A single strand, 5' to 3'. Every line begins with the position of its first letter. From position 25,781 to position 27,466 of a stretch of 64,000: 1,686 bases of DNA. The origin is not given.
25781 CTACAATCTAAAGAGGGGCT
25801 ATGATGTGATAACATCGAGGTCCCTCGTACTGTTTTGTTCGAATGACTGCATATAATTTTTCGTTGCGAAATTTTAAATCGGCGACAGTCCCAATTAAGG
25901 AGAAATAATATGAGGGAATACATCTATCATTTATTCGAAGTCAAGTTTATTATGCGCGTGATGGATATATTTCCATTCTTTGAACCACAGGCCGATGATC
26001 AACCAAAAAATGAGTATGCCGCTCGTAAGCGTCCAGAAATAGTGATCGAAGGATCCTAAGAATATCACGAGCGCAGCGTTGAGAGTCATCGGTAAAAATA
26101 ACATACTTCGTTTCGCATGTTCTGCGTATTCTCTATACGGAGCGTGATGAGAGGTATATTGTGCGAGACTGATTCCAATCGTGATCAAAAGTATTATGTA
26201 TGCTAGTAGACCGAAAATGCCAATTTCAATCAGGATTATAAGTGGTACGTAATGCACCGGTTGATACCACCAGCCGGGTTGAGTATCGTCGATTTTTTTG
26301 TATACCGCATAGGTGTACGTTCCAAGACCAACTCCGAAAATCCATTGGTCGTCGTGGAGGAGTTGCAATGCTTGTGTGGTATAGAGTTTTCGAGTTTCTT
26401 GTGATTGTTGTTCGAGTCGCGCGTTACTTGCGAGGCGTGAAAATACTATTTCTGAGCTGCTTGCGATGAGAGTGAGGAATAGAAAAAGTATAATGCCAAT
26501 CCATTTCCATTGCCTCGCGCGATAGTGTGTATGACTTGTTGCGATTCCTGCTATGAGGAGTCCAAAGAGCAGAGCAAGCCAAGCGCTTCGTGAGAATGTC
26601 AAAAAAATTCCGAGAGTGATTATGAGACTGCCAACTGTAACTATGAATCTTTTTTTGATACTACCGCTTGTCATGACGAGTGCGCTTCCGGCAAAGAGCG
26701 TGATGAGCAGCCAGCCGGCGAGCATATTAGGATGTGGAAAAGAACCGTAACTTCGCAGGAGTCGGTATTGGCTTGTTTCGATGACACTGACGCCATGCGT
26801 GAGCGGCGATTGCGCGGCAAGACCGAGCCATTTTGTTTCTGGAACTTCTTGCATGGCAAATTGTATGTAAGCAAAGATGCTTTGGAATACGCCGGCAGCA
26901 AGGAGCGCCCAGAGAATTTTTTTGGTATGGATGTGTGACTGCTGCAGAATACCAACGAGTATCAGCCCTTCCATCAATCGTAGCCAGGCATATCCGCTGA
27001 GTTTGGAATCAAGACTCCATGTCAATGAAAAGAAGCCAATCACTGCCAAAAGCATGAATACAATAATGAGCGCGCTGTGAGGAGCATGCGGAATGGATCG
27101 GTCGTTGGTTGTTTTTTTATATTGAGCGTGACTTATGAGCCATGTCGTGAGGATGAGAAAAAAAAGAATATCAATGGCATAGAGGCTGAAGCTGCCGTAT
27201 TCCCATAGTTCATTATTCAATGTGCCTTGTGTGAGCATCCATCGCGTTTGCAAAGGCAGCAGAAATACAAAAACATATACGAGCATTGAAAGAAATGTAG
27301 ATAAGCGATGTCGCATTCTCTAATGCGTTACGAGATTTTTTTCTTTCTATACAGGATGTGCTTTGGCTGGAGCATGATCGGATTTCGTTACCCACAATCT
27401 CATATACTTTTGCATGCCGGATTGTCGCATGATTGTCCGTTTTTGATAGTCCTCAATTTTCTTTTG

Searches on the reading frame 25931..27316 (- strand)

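Call 10: search_protein_families(library=pfam, proteins=[window:25931-27316:-], max_evalue=0.00001)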
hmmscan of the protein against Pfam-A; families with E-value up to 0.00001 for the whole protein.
window:25931-27316:- (461 aa): 1 family
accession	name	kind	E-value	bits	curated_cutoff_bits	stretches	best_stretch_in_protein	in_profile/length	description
PF04932.20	Wzy_C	-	9.8e-15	55.1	31.7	1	230-374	3-149/149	O-Antigen ligase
